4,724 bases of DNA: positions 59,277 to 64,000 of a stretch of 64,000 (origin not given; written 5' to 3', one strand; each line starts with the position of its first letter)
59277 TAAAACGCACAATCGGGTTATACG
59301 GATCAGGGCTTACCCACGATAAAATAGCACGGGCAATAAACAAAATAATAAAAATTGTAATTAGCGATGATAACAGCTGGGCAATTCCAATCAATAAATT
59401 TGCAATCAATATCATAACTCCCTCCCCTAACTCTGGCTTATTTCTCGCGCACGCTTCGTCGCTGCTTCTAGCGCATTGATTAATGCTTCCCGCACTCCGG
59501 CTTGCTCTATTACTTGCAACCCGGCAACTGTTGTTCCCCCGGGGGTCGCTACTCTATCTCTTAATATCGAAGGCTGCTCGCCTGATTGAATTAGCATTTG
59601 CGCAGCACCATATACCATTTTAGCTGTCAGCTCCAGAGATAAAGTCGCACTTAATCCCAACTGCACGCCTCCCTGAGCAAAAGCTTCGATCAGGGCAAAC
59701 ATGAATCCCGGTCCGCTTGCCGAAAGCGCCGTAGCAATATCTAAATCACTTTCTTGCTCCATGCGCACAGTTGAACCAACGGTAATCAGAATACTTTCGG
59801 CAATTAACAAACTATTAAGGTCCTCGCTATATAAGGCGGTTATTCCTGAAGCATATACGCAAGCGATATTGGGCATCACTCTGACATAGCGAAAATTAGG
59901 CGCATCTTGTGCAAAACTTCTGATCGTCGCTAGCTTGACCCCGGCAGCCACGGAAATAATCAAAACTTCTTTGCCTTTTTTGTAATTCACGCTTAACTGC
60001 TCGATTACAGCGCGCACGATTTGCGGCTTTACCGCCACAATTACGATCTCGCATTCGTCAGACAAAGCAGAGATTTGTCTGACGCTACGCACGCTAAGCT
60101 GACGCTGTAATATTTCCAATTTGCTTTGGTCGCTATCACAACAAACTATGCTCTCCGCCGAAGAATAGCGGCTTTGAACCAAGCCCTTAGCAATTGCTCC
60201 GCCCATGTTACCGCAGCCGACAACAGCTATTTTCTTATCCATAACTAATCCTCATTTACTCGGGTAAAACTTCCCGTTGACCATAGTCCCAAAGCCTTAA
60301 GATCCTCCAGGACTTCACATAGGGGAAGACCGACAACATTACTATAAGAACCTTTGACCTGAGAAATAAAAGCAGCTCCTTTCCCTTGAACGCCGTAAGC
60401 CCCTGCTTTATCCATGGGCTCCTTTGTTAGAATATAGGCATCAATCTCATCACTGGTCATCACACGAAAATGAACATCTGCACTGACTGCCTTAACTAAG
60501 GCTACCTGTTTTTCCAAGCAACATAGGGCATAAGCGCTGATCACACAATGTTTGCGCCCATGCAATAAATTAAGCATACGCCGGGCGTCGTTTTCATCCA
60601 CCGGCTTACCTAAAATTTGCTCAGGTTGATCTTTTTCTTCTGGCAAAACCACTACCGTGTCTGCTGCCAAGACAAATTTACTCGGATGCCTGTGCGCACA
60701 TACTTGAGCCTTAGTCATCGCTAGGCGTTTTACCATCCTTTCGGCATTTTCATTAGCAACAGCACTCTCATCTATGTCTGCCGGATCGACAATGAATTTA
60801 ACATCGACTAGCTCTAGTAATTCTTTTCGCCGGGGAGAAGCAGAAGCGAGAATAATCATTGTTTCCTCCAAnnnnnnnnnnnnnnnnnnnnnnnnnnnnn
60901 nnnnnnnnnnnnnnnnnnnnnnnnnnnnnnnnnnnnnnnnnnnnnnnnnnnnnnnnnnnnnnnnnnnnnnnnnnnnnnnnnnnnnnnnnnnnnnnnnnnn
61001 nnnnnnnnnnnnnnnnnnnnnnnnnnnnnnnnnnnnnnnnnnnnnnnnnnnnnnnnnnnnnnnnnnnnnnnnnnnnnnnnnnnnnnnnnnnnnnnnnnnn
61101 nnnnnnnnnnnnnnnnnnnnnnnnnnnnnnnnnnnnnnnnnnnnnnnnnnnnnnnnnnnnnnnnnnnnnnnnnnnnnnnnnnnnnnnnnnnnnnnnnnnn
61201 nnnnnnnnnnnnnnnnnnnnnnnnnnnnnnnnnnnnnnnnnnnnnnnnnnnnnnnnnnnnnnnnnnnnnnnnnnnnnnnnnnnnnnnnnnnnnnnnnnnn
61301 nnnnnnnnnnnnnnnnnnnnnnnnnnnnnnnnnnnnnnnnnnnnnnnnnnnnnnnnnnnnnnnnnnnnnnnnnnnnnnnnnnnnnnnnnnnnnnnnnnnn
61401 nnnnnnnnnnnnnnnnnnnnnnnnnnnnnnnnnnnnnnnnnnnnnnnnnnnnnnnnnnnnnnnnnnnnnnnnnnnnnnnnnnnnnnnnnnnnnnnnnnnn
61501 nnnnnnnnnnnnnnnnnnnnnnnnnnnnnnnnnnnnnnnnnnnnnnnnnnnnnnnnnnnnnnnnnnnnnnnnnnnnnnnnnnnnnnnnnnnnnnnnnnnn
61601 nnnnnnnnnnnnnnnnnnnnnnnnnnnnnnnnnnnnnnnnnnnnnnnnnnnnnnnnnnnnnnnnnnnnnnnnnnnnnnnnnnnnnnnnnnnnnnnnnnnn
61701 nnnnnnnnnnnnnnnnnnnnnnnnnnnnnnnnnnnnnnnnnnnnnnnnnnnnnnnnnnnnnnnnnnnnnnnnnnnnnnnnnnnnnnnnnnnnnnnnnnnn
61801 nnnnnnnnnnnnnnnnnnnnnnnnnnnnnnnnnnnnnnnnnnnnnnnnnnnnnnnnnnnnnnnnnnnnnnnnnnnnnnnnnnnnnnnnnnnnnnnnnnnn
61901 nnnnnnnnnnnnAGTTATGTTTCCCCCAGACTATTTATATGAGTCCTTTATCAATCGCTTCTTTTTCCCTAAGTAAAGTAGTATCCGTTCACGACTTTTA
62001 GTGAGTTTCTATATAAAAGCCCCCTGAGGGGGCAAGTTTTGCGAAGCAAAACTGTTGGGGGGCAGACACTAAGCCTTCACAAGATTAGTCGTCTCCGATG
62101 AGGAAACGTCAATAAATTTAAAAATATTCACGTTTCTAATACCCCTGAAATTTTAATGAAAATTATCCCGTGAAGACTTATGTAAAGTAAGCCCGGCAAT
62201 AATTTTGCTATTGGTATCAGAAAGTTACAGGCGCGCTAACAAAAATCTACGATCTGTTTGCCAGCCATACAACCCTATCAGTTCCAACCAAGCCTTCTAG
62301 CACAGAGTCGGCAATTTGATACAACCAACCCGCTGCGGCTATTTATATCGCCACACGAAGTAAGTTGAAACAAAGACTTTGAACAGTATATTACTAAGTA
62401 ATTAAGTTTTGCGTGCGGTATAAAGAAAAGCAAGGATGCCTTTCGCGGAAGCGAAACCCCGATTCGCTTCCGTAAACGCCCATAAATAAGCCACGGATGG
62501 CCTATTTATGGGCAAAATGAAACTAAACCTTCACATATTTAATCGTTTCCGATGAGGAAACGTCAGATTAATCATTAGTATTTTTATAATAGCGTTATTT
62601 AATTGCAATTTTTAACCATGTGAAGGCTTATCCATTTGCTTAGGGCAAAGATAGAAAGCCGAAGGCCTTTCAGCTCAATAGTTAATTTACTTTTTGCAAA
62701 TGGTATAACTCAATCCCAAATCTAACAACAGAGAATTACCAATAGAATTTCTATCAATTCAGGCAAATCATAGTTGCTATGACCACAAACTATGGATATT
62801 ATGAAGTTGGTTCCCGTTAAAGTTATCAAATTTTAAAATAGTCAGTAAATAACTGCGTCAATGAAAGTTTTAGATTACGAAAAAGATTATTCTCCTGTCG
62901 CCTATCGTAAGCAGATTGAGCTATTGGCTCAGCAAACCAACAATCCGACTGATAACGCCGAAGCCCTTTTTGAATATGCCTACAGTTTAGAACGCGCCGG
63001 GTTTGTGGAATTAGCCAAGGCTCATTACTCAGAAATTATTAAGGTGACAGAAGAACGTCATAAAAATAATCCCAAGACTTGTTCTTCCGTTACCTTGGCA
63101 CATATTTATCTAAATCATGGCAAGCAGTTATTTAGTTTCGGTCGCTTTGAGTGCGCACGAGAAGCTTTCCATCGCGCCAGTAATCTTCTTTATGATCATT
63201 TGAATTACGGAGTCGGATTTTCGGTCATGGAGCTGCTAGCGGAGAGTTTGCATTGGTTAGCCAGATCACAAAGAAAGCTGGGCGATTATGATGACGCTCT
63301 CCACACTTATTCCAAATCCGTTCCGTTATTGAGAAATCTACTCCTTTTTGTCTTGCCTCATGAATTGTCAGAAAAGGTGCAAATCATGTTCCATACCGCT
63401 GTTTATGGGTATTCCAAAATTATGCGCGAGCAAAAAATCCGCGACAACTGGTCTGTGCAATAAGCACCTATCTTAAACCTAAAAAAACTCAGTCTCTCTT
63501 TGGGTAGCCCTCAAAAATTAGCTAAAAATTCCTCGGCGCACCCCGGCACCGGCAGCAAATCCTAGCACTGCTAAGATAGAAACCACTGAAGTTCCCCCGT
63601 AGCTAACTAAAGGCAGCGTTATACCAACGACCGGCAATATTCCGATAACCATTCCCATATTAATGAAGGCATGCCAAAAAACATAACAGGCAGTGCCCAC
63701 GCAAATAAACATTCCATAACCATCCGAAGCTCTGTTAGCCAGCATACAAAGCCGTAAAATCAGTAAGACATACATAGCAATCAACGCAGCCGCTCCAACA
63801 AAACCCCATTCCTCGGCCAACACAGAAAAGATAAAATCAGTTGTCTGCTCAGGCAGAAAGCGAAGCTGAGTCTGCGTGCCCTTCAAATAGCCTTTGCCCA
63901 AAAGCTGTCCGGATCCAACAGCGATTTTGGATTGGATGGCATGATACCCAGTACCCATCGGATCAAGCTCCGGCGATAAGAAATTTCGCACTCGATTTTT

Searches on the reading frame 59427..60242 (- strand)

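Call 47: search_protein_families(library=pfam, proteins=[window:59427-60242:-], max_evalue=0.01)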
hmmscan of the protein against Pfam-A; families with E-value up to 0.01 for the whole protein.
window:59427-60242:- (271 aa): 13 families
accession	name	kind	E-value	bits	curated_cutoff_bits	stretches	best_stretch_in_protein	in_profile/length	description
PF14748.11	P5CR_dimer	-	7.6e-35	119.8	25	1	164-267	1-104/105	Pyrroline-5-carboxylate reductase dimerisation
PF03807.23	F420_oxidored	-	9.6e-16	58.6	21.6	1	4-101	1-94/94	NADP oxidoreductase coenzyme F420-dependent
PF03446.21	NAD_binding_2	-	3.4e-07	30.8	21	1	4-96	1-92/161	NAD binding domain of 6-phosphogluconate dehydrogenase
PF01408.29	GFO_IDH_MocA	-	9.7e-07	29.9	24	1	4-84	2-83/120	Oxidoreductase family, NAD-binding Rossmann fold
PF02558.23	ApbA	-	6.3e-05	23.1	22.2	1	5-96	1-99/150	Ketopantoate reductase PanE/ApbA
PF03447.22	NAD_binding_3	-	0.00022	22.4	24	1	9-108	1-100/116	Homoserine dehydrogenase, NAD binding domain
PF02254.24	TrkA_N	-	0.00024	21.8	23.8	1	5-51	1-42/116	TrkA-N domain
PF01488.26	Shikimate_DH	-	0.00047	20.7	24.3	1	2-83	12-95/138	Shikimate / quinate 5-dehydrogenase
PF07991.19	KARI_N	-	0.0012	18.9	20.6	1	2-99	4-96/165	Acetohydroxy acid isomeroreductase, NADPH-binding domain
PF02153.23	PDH_N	-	0.0028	17.6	26.5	1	29-124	11-103/154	Prephenate dehydrogenase, nucleotide-binding domain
PF01210.29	NAD_Gly3P_dh_N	-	0.0029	18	23.1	0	4-109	1-113/158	NAD-dependent glycerol-3-phosphate dehydrogenase N-terminus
PF02629.25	CoA_binding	-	0.0059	17.8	22.3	0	2-96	3-94/97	CoA binding domain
PF03435.24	Sacchrp_dh_NADP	-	0.0076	17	25.1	0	5-99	1-90/129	Saccharopine dehydrogenase NADP binding domain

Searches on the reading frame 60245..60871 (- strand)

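Call 47: search_protein_families(library=pfam, proteins=[window:60245-60871:-], max_evalue=0.01)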
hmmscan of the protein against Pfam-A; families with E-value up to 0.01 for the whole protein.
window:60245-60871:- (208 aa): 1 family
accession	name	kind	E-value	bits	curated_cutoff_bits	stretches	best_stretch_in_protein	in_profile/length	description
PF02545.19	Maf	-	2e-59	200.8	27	1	6-193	2-186/187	Maf-like protein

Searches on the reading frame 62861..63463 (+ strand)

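Call 47: search_protein_families(library=pfam, proteins=[window:62861-63463:+], max_evalue=0.01)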
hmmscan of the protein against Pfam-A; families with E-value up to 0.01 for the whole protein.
window:62861-63463:+ (200 aa): 11 families
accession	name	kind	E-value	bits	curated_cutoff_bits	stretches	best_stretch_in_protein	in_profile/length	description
PF07719.23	TPR_2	-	3e-07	30.5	27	1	127-153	1-27/34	Tetratricopeptide repeat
PF13424.12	TPR_12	-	5.3e-07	30.2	30.1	0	127-158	3-34/77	Tetratricopeptide repeat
PF13428.12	TPR_14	-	2.5e-06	28.1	23.5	0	128-152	2-26/44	Tetratricopeptide repeat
PF13174.12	TPR_6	-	8e-06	26.6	26.3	0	128-152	1-25/33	Tetratricopeptide repeat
PF13431.12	TPR_17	-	7.8e-05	23.1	24.4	0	127-147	13-33/34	Tetratricopeptide repeat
PF13432.12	TPR_16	-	0.00021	22.1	32.7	0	133-151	3-21/65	Tetratricopeptide repeat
PF12895.13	ANAPC3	-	0.00025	21.7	27.2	0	127-153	23-49/82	Anaphase-promoting complex, cyclosome, subunit 3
PF13181.12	TPR_8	-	0.00049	20.5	25.7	0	127-153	1-27/34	Tetratricopeptide repeat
PF00515.34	TPR_1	-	0.00062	19.9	27.8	1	127-154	1-28/34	Tetratricopeptide repeat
PF17874.7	TPR_MalT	-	0.0044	16.8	45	0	15-176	62-210/336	MalT-like TPR region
PF24885.1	TPR_NPHP3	-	0.0064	16.3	100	1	51-159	74-173/239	Nephrocystin-3 TPR domain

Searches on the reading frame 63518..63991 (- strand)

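Call 47: search_protein_families(library=pfam, proteins=[window:63518-63991:-], max_evalue=0.01)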
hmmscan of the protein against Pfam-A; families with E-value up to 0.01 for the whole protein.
window:63518-63991:- (157 aa): 1 family
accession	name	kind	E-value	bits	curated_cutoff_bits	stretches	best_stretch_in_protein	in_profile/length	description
PF01098.24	FTSW_RODA_SPOVE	-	1.1e-55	189.5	26.4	1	2-145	204-346/356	Cell cycle protein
